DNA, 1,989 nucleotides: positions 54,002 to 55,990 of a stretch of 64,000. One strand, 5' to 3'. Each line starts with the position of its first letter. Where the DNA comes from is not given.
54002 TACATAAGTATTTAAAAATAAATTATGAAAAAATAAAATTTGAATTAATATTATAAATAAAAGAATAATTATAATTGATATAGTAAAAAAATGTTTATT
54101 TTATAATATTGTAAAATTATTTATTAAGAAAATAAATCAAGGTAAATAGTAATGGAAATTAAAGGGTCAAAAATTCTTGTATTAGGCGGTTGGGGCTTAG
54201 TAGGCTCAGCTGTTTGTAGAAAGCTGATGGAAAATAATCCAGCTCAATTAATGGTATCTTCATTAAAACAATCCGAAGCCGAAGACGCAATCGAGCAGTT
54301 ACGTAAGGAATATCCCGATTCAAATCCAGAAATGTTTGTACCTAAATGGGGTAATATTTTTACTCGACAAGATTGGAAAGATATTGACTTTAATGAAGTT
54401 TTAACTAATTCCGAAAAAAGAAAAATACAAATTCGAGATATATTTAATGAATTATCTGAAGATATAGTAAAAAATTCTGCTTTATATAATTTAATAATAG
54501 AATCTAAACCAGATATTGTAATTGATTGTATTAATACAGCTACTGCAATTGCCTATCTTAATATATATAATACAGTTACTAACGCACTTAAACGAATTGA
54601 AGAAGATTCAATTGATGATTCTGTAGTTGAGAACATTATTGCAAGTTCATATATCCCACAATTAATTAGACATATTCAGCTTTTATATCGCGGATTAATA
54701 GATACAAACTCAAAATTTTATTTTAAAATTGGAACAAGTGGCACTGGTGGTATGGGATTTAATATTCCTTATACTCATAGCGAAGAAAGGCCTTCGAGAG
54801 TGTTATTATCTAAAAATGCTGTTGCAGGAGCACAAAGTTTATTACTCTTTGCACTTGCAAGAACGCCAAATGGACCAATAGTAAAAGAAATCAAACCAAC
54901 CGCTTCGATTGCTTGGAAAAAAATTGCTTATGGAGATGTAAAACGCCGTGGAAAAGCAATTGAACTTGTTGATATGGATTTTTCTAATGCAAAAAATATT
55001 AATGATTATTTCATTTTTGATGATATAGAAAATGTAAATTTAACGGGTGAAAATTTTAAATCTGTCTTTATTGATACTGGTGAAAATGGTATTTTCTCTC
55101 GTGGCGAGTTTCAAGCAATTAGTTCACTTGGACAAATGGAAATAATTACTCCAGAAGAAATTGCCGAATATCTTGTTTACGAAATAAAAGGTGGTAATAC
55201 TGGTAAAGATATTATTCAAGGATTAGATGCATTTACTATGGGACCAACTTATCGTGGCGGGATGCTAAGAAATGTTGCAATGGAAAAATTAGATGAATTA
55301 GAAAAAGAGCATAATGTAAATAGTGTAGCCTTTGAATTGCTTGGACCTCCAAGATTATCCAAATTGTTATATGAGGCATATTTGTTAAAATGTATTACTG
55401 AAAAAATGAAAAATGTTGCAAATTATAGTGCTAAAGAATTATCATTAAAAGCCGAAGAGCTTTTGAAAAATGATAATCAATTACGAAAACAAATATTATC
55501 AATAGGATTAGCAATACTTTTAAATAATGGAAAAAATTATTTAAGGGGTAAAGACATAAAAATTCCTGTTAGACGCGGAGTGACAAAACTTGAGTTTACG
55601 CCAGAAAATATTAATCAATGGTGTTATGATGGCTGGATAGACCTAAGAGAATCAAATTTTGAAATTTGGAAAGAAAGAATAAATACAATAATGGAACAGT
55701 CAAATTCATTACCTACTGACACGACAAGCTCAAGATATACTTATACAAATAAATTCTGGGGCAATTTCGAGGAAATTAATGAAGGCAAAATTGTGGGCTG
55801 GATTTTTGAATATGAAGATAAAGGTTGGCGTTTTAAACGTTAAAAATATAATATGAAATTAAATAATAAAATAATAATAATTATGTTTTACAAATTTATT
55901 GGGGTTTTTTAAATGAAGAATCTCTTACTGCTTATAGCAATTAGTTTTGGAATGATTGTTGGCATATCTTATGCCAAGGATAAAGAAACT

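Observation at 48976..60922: Two giant collinear T9SS-cargo paralogs bracketing a Rossmann-fold gene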

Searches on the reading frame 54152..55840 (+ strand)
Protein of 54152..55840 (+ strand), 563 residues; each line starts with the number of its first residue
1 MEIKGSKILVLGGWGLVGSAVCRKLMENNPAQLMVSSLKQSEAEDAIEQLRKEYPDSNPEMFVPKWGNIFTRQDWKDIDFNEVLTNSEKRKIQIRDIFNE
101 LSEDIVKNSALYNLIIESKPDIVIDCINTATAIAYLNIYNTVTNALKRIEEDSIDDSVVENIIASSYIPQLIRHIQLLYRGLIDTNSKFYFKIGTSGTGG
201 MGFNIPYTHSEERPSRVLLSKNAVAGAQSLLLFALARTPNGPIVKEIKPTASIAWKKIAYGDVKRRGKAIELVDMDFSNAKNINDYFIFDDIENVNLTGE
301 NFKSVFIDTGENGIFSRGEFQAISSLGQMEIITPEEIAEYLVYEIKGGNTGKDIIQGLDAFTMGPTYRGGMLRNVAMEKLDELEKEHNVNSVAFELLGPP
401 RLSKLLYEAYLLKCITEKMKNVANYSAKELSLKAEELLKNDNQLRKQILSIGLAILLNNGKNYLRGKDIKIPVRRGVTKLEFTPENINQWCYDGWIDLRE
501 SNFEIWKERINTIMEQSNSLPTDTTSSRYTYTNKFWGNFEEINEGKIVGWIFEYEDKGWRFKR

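Call 6: search_protein_families(library=pfam, proteins=[window:54152-55840:+], max_evalue=1)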
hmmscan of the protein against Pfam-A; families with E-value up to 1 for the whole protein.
window:54152-55840:+ (563 aa): 5 families
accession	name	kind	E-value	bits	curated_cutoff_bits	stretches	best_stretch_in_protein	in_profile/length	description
PF01370.27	Epimerase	-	0.00065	19.6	20.9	1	8-77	1-52/240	NAD dependent epimerase/dehydratase family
PF23441.1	SDR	-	0.00093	19.1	27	1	6-58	8-60/258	SDR-like rossmann domain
PF02719.21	Polysacc_synt_2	-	0.0063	16.2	20.2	1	8-70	1-64/293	Polysaccharide biosynthesis protein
PF06937.16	EURL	-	0.057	13.3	24.7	1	26-108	162-247/283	EURL protein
PF08659.16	KR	-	0.1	13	22.6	1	8-52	3-50/180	KR domain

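Call 7: search_protein_families(library=ncbifam, proteins=[window:54152-55840:+], max_evalue=1)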
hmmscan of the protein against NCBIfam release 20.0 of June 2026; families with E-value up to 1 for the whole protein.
window:54152-55840:+ (563 aa): 6 families
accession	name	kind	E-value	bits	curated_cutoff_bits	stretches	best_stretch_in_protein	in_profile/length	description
NF053786.1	DcplherypntRedDprE2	equivalog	0.00075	19.2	250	1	6-53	9-56/252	decaprenylphospho-beta-D-erythro-pentofuranosid-2-ulose 2-reductase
NF006619.0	PRK09186.1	equivalog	0.00095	18.8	255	1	4-57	3-55/256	oxidoreductase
TIGR01179.1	galE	equivalog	0.025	13.4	262.3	1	7-50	1-43/332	UDP-glucose 4-epimerase GalE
NF047922.1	GDPFucSynFcl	equivalog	0.11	12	500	1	5-41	2-37/308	GDP-L-fucose synthase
NF042422.1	oxyalk_red_OleD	equivalog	0.17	11.2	580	1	7-30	2-25/329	2-alkyl-3-oxoalkanoate reductase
TIGR03206.1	benzo_BadH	equivalog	0.19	11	431.2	1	4-52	2-49/250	2-hydroxycyclohexanecarboxyl-CoA dehydrogenase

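Call 14: search_solved_structures(query=window:54152-55840:+, max_evalue=10, show_alignments=2)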
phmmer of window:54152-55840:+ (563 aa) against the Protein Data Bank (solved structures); distinct sequences matched with E-value up to 10: 11.
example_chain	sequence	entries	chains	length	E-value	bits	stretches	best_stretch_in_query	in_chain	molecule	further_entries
3pvz_A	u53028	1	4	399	0.004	19.1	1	4-56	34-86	UDP-N-acetylglucosamine 4,6-dehydratase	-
6nkm_A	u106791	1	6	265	0.01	17.8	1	3-64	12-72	Short chain dehydrogenase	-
6nkk_A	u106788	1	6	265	0.01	17.8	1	3-64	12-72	Short chain dehydrogenase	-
3t4x_A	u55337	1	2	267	0.029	16.3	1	1-73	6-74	Oxidoreductase, short chain dehydrogenase/reductase family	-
3mjv_A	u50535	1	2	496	0.86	11.4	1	7-53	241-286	AmphB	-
3mjc_A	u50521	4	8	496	0.86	11.4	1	7-53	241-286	AmphB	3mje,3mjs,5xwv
3mjt_A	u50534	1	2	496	0.86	11.4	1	7-53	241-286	AmphB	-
4dif_A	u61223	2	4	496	0.86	11.4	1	7-53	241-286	AmphB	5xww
5h8d_A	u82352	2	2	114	1.1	11.1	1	500-542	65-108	VHH nanobody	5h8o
8vr2_A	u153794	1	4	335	1.1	11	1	2-33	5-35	NAD-dependent epimerase/dehydratase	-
21gq_C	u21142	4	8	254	2.2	10.1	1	7-50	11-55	Decaprenylphosphoryl-2-keto-beta-D-erythro-pentose reductase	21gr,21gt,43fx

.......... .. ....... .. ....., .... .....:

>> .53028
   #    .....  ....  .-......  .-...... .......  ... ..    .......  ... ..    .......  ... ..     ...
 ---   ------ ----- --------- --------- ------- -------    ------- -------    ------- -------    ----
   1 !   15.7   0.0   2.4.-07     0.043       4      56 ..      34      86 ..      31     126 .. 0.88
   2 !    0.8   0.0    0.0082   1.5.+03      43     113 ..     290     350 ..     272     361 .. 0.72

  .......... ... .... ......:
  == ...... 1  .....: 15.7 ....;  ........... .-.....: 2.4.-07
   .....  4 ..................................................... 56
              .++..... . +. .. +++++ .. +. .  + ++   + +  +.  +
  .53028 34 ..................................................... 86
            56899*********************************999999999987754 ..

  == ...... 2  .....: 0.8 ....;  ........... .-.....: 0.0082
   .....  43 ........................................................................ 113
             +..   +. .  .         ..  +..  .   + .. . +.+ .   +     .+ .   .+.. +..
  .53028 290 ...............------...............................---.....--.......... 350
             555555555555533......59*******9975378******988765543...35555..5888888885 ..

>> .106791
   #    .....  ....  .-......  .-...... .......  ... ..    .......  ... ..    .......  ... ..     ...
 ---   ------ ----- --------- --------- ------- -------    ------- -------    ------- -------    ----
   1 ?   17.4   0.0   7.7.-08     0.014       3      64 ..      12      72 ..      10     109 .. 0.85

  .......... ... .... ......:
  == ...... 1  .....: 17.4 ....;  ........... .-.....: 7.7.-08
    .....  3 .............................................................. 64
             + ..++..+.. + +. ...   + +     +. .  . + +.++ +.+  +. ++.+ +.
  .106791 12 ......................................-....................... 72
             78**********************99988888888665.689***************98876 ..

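Call 24: find_homologous_proteins(query=window:54152-55840:+, max_evalue=0.001)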
Query window:54152-55840:+ (563 aa): 6652 proteins with E <= 0.001 among 8000 candidates; the best 120 are listed.
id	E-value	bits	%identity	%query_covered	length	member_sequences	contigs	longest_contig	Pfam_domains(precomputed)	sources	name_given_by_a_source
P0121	0.0e+0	1263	100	100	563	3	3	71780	PF27054.1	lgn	-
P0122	0.0e+0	1053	80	100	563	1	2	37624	PF27054.1,PF01370.28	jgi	jgi:hypothetical protein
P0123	0.0e+0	1020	79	100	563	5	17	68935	PF27054.1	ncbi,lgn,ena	-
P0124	0.0e+0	1020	78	100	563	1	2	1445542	PF27054.1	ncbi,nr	ncbi:MAG: short-chain dehydrogenase [Candidatus Kapabacteria bacterium]|nr:short-chain dehydrogenase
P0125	0.0e+0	1019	78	100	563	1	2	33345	PF27054.1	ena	-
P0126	0.0e+0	1012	78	100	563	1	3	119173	PF27054.1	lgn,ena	-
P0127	0.0e+0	1009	78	100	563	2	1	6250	PF27054.1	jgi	jgi:hypothetical protein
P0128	4.2e-298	1008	78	100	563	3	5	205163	PF27054.1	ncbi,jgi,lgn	-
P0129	1.4e-297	1006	78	100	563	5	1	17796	PF27054.1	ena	-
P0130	3.8e-295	998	77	100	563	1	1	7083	PF27054.1,PF01370.28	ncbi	-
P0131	2.5e-294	995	76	100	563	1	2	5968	PF02719.22,PF27054.1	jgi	jgi:hypothetical protein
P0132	1.7e-292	989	76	100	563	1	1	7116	PF27054.1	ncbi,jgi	-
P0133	5.5e-292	987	76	100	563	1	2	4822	PF27054.1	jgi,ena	-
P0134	2.2e-291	986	75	100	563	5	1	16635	PF27054.1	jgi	jgi:hypothetical protein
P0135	9.9e-289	977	75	100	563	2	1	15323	PF27054.1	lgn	-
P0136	1.3e-288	976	75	100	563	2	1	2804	PF27054.1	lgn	-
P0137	4.4e-286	968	75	100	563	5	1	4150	PF27054.1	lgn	-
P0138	1.3e-285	966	75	100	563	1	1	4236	PF27054.1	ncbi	-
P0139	1.2e-284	963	74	100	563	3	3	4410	PF27054.1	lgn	-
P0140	3.0e-283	959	75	100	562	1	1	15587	PF27054.1,PF01370.28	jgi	-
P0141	3.3e-283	959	74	100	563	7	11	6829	PF27054.1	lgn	-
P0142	3.0e-282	955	74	100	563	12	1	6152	PF27054.1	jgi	-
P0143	7.3e-282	954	74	100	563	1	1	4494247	PF27054.1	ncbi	-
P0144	9.0e-282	954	74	100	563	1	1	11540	PF27054.1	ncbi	-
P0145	9.1e-280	947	73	100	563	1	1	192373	PF27054.1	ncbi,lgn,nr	ncbi:MAG TPA: NAD-dependent epimerase/dehydratase family protein [Candidatus Kapabacteria bacterium]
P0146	3.0e-276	936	70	100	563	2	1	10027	PF27054.1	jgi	jgi:hypothetical protein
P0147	3.4e-272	922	70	100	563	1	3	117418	PF27054.1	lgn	-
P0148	1.7e-271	920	71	100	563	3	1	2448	PF27054.1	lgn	-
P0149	6.9e-270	915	69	100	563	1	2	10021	PF27054.1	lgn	-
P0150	1.1e-266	904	69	100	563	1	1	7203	PF27054.1,PF01370.28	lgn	-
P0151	1.3e-266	904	68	100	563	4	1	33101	PF27054.1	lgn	-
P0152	3.5e-266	902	68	100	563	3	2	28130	PF27054.1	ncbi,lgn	ncbi:MAG: short-chain dehydrogenase [Candidatus Kapaibacterium sp.]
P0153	2.1e-264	896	67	100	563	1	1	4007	PF27054.1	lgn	-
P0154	2.4e-263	893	68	100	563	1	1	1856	PF27054.1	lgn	-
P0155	2.8e-263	893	66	100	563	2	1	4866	PF27054.1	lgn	-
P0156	2.2e-262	890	67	100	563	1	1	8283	PF27054.1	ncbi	-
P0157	4.9e-262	889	67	100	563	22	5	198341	PF27054.1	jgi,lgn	-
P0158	2.3e-261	886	68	100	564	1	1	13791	PF27054.1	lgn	-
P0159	2.7e-261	886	67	100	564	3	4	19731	PF27054.1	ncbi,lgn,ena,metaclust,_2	metaclust:\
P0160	1.8e-260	883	66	100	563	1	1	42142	PF27054.1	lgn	-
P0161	3.7e-258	876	67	100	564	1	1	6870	PF27054.1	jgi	jgi:hypothetical protein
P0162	2.2e-257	873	66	100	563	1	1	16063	PF27054.1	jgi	jgi:hypothetical protein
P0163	3.0e-257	873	68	100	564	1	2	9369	PF27054.1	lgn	-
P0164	4.3e-257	872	65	100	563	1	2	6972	PF27054.1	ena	-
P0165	4.9e-257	872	65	100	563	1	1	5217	PF27054.1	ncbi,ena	-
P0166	9.2e-257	871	66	100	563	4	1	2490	PF27054.1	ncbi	-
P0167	9.6e-257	871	66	100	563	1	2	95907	PF27054.1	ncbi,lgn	ncbi:MAG: short-chain dehydrogenase [Chloroflexota bacterium]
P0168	1.2e-256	871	66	100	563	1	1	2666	PF27054.1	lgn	-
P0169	1.4e-256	871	67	100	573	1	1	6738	PF27054.1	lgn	-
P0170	2.5e-256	870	65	100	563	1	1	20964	PF27054.1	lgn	-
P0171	8.2e-256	868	65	100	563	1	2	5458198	PF27054.1,PF01370.28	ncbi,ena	-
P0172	6.3e-255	865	65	100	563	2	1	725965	PF27054.1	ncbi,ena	-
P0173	8.4e-255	865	65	100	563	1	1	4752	PF27054.1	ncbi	-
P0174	1.0e-254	865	67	98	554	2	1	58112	PF27054.1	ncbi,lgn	-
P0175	1.1e-254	864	66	100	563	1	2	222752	PF27054.1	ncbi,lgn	-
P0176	1.2e-253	861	65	100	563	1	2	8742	PF27054.1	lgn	-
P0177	3.0e-253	860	66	100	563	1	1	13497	PF27054.1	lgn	-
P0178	3.4e-253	859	65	100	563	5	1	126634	PF27054.1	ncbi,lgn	-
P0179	4.5e-253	859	65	100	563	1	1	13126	PF27054.1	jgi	-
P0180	5.4e-253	859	66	100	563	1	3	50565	PF27054.1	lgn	-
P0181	6.5e-253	859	66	99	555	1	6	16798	PF27054.1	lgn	-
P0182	7.3e-252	855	66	100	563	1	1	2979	PF27054.1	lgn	-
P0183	4.2e-250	849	65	100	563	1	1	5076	PF27054.1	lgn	-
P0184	1.7e-247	841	64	100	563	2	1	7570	PF27054.1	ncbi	-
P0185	5.3e-247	839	64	100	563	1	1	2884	PF27054.1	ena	-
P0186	1.8e-246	837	65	100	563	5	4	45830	PF27054.1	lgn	-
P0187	1.3e-244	831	65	100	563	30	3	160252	PF27054.1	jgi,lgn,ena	-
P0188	3.0e-244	830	64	100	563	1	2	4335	PF27054.1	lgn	-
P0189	8.5e-244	828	65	100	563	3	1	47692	PF27054.1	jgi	jgi:hypothetical protein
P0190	9.2e-244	828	63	100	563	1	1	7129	PF27054.1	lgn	-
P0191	2.1e-243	827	64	100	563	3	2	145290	PF27054.1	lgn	-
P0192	6.7e-243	825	65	100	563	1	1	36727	PF27054.1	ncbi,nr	ncbi:MAG: short-chain dehydrogenase [Ignavibacteria bacterium]|nr:short-chain dehydrogenase [Ignavib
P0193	8.1e-243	825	63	100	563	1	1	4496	PF27054.1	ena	-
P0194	1.0e-242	825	62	100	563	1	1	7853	PF27054.1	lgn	-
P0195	1.9e-242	824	62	100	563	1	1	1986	PF27054.1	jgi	jgi:hypothetical protein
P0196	4.8e-242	823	64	100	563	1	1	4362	PF27054.1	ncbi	ncbi:MAG: short-chain dehydrogenase [Candidatus Kapaibacteriota bacterium]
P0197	6.2e-242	822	63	100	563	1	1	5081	PF27054.1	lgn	-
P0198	6.3e-242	822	64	100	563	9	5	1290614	PF27054.1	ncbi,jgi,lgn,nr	ncbi:short-chain dehydrogenase [Bacteroidetes/Chlorobi group bacterium Naka2016]|jgi:hypothetical pr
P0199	6.9e-242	822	62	100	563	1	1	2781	PF27054.1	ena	-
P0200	8.2e-242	822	62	100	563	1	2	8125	PF27054.1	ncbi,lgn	-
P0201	1.1e-241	821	61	100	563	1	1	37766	PF27054.1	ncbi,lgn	-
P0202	3.9e-241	820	63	100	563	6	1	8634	PF27054.1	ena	-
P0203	4.8e-241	819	63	100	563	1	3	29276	PF27054.1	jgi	-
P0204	5.0e-241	819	62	100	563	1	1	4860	PF27054.1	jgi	jgi:hypothetical protein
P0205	5.3e-241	819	62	100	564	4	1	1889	PF27054.1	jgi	-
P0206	2.5e-240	817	62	100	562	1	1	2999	PF27054.1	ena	-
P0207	7.3e-240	815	63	100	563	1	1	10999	PF27054.1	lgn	-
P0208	8.8e-240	815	61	100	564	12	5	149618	PF27054.1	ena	-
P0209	1.0e-239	815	63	100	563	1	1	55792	PF27054.1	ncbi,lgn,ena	-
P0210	2.1e-239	814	63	100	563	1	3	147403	PF27054.1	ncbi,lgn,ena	-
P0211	1.3e-238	811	63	100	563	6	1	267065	PF27054.1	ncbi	ncbi:MAG: NAD-dependent epimerase/dehydratase family protein [Candidatus Kapaibacteriota bacterium]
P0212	2.0e-238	811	63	100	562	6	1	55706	PF27054.1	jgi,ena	jgi:hypothetical protein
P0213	2.5e-238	810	62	100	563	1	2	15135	PF27054.1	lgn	-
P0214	4.1e-238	810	63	100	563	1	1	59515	PF27054.1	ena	-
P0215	4.2e-238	810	62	100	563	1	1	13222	PF27054.1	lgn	-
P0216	4.2e-238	810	63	100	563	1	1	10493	PF27054.1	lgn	-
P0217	5.7e-238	809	61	100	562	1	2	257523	PF27054.1,PF01370.28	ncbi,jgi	jgi:hypothetical protein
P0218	6.0e-238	809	61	100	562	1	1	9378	PF27054.1,PF01370.28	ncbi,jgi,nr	ncbi:NAD-dependent epimerase/dehydratase family protein [Bacteroidetes/Chlorobi group bacterium Choc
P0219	6.5e-238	809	62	100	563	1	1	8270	PF27054.1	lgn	-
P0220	9.2e-238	809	62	100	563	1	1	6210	PF27054.1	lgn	-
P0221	1.7e-237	808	62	100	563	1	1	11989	PF27054.1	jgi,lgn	-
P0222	2.4e-237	807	62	100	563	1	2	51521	PF27054.1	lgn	-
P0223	2.9e-237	807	62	100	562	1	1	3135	PF27054.1,PF01370.28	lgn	-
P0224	3.5e-237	807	61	100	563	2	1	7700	PF27054.1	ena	-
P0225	4.0e-237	806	61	100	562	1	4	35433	PF27054.1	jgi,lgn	-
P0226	7.8e-237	805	62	100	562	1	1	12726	PF27054.1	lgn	-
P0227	8.4e-237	805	63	100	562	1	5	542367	PF27054.1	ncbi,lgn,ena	-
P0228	1.0e-236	805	61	100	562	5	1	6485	PF27054.1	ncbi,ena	-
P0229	1.6e-236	804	62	100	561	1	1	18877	PF27054.1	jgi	-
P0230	4.6e-236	803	62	100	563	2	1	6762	PF27054.1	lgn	-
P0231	6.3e-236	802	62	100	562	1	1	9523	PF27054.1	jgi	-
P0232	1.1e-235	802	64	97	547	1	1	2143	PF27054.1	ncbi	ncbi:MAG: short-chain dehydrogenase, partial [Candidatus Kapaibacteriota bacterium]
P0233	1.6e-235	801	62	100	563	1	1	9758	PF27054.1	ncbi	-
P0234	3.0e-235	800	62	100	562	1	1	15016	PF27054.1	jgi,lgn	jgi:hypothetical protein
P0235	3.2e-235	800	61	100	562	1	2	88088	PF27054.1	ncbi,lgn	-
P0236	3.6e-235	800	63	100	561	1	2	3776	PF27054.1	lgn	-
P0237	3.7e-235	800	61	100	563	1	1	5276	PF27054.1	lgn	-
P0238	4.5e-235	800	62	100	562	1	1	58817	PF27054.1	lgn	-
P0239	5.4e-235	799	62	100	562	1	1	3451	PF27054.1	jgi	jgi:hypothetical protein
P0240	7.9e-235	799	61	100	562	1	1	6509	PF27054.1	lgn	-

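Call 58: search_solved_structures(query=A7, max_evalue=1, show_alignments=2)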
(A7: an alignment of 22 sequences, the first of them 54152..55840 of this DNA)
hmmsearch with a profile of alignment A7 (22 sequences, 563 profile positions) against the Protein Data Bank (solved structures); distinct sequences matched with E-value up to 1: 7.
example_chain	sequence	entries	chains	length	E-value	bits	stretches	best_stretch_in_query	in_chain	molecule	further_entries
3pvz_A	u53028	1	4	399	0.00015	23.8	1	3-69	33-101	UDP-N-acetylglucosamine 4,6-dehydratase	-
6nkm_A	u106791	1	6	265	0.003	19.4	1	2-67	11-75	Short chain dehydrogenase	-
6nkk_A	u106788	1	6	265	0.003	19.4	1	2-67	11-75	Short chain dehydrogenase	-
3t4x_A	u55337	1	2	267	0.057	15.2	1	1-67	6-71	Oxidoreductase, short chain dehydrogenase/reductase family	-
1gy8_A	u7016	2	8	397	0.27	13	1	6-97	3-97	UDP-GALACTOSE 4-EPIMERASE | UDP-GALACTOSE-4-EPIMERASE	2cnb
9ar1_A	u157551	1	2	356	0.49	12.1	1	2-65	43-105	dTDP-glucose 4,6-dehydratase related protein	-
21gq_C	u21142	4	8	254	0.51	12.1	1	6-51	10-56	Decaprenylphosphoryl-2-keto-beta-D-erythro-pentose reductase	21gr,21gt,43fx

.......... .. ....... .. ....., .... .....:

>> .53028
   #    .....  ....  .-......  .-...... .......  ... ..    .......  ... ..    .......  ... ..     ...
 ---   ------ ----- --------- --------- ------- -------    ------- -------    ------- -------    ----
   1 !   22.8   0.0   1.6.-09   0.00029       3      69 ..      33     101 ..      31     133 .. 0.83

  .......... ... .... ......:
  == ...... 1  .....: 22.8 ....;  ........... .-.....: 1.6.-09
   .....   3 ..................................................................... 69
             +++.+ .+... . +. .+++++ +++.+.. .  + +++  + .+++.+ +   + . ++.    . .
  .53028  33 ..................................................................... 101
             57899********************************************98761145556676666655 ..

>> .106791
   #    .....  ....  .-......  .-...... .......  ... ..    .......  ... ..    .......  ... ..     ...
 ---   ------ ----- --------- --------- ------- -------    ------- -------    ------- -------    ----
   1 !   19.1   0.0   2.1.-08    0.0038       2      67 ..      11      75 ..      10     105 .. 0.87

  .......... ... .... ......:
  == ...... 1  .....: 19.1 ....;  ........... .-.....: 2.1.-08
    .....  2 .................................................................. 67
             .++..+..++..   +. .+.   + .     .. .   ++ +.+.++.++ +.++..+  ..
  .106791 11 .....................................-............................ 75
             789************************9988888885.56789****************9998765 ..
